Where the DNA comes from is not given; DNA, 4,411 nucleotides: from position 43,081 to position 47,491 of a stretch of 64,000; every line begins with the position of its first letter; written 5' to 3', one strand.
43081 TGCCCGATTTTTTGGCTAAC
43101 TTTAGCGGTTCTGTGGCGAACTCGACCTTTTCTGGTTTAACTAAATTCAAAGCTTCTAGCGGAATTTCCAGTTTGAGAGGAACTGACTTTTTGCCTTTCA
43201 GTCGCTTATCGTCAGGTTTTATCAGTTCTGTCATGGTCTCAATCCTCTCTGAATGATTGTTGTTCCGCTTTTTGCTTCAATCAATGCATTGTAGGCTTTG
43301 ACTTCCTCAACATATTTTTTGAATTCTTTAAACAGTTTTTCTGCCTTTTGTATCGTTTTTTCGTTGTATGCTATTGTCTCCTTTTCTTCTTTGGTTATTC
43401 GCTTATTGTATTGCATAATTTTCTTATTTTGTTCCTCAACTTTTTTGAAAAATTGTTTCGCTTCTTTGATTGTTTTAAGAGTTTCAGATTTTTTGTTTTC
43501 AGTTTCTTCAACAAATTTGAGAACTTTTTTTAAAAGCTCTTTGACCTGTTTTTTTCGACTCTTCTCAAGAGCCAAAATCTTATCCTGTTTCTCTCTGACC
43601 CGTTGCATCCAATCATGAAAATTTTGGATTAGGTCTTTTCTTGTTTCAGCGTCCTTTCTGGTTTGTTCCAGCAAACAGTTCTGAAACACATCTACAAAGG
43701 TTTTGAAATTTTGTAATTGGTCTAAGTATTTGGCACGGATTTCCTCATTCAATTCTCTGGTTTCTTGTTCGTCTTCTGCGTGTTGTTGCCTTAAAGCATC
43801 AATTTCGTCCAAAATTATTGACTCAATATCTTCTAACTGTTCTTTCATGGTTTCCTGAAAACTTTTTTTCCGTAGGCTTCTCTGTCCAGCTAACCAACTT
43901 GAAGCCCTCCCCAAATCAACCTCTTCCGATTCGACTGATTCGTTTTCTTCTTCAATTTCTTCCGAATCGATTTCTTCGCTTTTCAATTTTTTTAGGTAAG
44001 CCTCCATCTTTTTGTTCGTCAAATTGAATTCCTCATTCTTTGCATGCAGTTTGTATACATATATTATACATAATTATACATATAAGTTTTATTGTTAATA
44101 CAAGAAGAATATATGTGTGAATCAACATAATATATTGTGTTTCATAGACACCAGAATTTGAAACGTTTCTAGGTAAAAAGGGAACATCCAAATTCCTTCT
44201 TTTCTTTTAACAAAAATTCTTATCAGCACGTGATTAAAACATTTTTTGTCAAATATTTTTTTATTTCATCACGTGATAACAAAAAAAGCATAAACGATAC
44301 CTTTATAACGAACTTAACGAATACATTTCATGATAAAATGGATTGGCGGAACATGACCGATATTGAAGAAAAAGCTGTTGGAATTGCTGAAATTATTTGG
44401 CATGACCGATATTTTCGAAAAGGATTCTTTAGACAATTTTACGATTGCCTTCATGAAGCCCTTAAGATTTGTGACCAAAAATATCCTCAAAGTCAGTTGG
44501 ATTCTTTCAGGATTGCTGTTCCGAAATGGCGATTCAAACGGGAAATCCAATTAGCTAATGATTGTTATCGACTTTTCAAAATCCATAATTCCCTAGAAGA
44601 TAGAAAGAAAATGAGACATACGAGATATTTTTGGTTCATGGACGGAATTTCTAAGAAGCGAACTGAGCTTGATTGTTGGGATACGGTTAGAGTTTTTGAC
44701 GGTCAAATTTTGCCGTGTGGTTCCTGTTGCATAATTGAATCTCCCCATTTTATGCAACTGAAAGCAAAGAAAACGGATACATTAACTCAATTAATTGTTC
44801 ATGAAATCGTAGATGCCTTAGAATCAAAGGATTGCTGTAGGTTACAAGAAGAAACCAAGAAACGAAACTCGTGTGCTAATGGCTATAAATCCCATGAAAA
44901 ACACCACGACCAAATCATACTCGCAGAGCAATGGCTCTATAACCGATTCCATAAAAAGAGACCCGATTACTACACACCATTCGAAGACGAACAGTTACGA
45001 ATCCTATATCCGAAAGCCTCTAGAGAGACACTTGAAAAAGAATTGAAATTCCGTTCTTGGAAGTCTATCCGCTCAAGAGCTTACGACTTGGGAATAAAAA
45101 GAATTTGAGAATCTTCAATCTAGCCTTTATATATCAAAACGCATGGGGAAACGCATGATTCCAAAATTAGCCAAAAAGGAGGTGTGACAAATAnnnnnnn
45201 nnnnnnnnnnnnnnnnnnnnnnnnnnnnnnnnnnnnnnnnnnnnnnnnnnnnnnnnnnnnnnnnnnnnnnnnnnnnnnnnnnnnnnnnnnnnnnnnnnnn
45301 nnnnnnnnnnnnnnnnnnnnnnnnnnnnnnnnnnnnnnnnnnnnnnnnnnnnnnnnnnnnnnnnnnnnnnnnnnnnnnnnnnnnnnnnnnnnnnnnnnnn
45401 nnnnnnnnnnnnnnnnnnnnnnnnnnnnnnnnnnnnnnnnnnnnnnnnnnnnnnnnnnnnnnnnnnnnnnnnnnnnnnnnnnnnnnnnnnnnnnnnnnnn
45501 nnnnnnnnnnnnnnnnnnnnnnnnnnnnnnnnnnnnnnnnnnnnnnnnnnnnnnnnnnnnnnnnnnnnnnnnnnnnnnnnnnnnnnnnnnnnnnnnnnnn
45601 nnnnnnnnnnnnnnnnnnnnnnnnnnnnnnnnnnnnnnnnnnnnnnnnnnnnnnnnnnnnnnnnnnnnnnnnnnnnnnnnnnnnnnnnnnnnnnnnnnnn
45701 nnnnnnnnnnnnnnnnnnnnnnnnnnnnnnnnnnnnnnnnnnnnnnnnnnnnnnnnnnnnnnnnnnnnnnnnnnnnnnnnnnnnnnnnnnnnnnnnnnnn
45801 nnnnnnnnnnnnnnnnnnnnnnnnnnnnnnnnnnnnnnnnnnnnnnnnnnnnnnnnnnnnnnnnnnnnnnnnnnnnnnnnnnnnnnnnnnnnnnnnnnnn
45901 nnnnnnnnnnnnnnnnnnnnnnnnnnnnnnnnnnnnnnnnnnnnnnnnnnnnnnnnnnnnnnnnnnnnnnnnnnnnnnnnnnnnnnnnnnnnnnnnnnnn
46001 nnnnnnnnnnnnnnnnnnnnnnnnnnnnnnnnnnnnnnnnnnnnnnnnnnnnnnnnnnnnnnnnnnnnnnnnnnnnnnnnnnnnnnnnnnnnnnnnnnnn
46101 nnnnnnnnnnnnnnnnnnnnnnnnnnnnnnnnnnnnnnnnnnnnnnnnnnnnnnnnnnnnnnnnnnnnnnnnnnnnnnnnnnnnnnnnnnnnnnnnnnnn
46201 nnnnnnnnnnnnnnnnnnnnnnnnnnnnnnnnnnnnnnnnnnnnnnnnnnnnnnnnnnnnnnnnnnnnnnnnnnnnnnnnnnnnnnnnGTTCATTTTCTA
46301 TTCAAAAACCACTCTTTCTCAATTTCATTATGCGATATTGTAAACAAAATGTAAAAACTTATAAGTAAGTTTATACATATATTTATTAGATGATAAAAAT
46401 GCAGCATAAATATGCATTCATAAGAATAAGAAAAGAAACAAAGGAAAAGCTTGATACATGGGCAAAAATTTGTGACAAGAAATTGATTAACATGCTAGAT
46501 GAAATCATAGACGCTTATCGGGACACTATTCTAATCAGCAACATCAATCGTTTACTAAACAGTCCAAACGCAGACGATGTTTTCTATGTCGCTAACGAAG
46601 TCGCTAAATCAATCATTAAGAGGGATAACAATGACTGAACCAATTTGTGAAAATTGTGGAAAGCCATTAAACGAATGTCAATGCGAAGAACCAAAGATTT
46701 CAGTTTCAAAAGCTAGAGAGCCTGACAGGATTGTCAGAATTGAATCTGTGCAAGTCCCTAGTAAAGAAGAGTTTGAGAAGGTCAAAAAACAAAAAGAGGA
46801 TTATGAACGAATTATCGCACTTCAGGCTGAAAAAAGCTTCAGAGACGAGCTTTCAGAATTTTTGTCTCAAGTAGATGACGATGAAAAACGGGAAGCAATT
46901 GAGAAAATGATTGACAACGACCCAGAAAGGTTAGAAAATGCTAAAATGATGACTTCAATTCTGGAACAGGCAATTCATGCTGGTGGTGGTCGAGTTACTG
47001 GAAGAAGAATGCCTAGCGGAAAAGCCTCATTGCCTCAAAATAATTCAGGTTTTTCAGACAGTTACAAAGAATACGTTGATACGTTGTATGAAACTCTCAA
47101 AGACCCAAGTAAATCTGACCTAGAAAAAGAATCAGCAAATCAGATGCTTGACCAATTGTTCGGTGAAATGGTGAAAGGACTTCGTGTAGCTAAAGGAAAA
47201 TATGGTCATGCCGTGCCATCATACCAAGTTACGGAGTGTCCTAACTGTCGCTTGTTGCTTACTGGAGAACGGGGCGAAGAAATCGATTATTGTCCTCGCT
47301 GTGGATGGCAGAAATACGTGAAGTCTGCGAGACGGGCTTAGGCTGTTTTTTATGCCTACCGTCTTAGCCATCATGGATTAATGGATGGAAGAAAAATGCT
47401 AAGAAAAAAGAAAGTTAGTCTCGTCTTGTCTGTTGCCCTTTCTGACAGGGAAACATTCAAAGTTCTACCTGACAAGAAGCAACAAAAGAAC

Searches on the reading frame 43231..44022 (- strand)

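Call 12: search_protein_families(library=pfam, proteins=[window:43231-44022:-], max_evalue=0.01)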
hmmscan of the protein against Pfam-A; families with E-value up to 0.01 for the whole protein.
window:43231-44022:- (263 aa): 0 families

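Call 73: search_protein_families(library=phrogs, proteins=[window:43231-44022:-], max_evalue=0.01)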
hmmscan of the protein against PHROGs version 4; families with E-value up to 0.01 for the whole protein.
window:43231-44022:- (263 aa): 1 family
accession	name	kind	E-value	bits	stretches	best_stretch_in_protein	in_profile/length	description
phrog_60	-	unknown function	0.00025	21.8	1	93-234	281-405/461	-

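Call 74: search_protein_families(library=padloc, proteins=[window:43231-44022:-], max_evalue=0.001)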
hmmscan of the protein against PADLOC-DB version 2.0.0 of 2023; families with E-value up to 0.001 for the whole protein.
window:43231-44022:- (263 aa): 0 families

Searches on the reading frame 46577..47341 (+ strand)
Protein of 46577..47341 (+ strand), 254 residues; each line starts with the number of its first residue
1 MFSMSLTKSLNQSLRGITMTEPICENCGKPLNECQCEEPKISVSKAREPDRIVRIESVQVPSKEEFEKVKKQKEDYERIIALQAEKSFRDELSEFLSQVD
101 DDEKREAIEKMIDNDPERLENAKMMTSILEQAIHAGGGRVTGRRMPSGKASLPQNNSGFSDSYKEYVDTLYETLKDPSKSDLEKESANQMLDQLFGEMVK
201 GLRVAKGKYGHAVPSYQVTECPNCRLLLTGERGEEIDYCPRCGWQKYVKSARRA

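Call 12: search_protein_families(library=pfam, proteins=[window:46577-47341:+], max_evalue=0.01)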
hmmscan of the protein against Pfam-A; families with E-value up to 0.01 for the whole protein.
window:46577-47341:+ (254 aa): 1 family
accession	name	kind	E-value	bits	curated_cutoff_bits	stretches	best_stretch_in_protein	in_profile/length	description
PF06677.18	Auto_anti-p27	-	0.0041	17.6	24.1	0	14-31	8-25/40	Sjogren's syndrome/scleroderma autoantigen 1 (Autoantigen p27)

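Call 73: search_protein_families(library=phrogs, proteins=[window:46577-47341:+], max_evalue=0.01)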
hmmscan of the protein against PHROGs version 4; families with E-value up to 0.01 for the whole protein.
window:46577-47341:+ (254 aa): 2 families
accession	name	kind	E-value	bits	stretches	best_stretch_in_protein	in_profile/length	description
phrog_27132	-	unknown function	0.0028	18.6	1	208-244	17-53/78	-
phrog_28897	-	unknown function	0.0047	18.1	0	231-253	3-25/68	-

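Call 74: search_protein_families(library=padloc, proteins=[window:46577-47341:+], max_evalue=0.001)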
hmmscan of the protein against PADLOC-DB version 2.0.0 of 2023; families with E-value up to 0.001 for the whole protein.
window:46577-47341:+ (254 aa): 0 families

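Call 76: search_protein_families(library=ncbifam, proteins=[window:46577-47341:+], max_evalue=0.01)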
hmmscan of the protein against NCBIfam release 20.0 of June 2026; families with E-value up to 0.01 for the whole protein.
window:46577-47341:+ (254 aa): 0 families
